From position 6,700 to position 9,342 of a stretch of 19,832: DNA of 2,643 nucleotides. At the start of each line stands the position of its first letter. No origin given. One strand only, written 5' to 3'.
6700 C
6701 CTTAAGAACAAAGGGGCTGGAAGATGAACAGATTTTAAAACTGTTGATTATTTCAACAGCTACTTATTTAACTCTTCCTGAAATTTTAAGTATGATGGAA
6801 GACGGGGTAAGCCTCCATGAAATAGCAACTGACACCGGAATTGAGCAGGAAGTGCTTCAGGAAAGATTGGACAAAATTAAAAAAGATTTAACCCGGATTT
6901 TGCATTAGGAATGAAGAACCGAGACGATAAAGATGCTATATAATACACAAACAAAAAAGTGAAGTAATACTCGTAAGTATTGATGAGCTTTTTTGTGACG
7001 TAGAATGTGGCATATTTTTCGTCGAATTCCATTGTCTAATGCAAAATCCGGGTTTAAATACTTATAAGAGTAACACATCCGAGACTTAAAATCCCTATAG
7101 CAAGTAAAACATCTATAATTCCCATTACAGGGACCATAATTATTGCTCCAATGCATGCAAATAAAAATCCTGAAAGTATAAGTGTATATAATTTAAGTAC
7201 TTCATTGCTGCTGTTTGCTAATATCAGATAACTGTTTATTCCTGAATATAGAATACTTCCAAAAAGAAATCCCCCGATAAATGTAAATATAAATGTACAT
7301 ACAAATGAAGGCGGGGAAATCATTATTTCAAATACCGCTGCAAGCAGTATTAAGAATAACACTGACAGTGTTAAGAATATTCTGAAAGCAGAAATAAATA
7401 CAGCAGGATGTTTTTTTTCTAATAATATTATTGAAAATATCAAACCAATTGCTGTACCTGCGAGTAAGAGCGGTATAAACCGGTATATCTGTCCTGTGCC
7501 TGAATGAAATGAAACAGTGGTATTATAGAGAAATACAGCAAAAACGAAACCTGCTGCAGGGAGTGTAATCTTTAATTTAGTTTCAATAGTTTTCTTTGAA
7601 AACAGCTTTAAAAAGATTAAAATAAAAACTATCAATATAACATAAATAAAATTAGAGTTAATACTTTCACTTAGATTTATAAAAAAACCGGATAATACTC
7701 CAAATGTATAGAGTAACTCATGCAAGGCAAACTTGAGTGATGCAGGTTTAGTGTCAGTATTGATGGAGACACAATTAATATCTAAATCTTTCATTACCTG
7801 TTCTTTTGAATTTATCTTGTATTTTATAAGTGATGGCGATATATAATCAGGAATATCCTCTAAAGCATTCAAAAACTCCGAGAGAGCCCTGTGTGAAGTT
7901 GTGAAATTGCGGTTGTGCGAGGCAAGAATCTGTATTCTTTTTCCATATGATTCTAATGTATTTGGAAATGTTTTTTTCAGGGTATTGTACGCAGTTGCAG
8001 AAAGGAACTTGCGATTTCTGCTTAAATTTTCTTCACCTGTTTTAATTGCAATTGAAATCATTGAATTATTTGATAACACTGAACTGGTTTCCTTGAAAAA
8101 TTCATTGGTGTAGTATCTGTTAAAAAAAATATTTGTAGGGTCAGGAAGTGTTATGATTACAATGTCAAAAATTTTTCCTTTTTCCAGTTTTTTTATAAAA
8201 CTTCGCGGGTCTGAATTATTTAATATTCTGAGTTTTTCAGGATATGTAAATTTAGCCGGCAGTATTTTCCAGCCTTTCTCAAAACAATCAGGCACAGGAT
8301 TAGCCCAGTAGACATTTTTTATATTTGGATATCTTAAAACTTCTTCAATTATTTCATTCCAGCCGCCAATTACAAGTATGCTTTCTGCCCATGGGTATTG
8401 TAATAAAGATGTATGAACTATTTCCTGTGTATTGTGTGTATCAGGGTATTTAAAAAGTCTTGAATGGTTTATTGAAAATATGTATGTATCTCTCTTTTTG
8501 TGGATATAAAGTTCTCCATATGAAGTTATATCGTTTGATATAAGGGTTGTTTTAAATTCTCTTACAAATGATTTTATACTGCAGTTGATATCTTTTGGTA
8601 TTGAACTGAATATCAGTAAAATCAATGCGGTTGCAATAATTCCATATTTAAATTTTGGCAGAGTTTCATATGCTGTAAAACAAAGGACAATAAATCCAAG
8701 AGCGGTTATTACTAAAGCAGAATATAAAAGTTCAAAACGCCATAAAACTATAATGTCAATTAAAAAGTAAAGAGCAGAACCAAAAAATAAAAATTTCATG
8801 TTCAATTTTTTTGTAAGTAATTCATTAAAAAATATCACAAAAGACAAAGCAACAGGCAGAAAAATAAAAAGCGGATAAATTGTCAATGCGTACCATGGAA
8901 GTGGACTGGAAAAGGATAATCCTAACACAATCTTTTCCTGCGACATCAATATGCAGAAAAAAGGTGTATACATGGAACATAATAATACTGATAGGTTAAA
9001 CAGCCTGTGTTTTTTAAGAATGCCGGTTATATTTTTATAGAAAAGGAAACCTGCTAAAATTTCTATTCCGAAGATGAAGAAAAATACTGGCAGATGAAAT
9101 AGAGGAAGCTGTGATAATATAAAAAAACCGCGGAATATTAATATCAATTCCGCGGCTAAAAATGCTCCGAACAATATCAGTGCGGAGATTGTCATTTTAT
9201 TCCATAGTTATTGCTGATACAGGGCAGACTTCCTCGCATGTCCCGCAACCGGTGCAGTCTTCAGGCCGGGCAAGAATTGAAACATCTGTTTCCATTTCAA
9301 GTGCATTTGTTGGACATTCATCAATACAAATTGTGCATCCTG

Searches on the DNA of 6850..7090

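Call 72: search_rna_families(source=window, start=6850, end=7090, threshold=evalue, max_evalue=1)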
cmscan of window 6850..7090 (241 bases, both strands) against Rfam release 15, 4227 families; matches with E-value up to 1: 3.
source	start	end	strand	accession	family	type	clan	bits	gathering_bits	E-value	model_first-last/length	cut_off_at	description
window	6883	7062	+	RF03926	MIR1435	Gene; miRNA;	-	35.5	94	0.00059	1-186/186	no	MIR1435 microRNA precursor family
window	6886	7059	-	RF04128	MIR8562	Gene; miRNA;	-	29.8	211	0.00066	1-242/242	no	MIR8562 microRNA precursor family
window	6886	7059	+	RF04128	MIR8562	Gene; miRNA;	-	26.7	211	0.0033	1-242/242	no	MIR8562 microRNA precursor family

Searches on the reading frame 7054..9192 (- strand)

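Call 17: search_protein_families(library=pfam, proteins=[window:7054-9192:-], max_evalue=1)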
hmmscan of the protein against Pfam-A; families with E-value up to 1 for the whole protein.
window:7054-9192:- (712 aa): 1 family
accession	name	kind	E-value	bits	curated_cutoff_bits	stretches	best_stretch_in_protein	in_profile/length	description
PF01564.23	Spermine_synth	-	3.7e-07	30.3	22.9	1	255-383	5-132/186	Spermine/spermidine synthase domain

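Call 37: search_protein_families(library=ncbifam, proteins=[window:7054-9192:-], max_evalue=0.01)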
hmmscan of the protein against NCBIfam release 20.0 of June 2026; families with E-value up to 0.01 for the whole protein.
window:7054-9192:- (712 aa): 4 families
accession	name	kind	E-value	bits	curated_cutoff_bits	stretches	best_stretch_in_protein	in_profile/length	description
NF002956.0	PRK03612.1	equivalog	1.1e-14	53.8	472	1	150-381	172-415/522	polyamine aminopropyltransferase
NF002010.0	PRK00811.1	equivalog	3.6e-09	36.3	260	1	257-423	67-227/287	polyamine aminopropyltransferase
TIGR00417.1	speE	equivalog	5.6e-07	29.1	249.55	1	258-412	62-210/271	spermidine synthase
NF002435.0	PRK01581.1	equivalog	0.00053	19.2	537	1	339-378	224-263/374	polyamine aminopropyltransferase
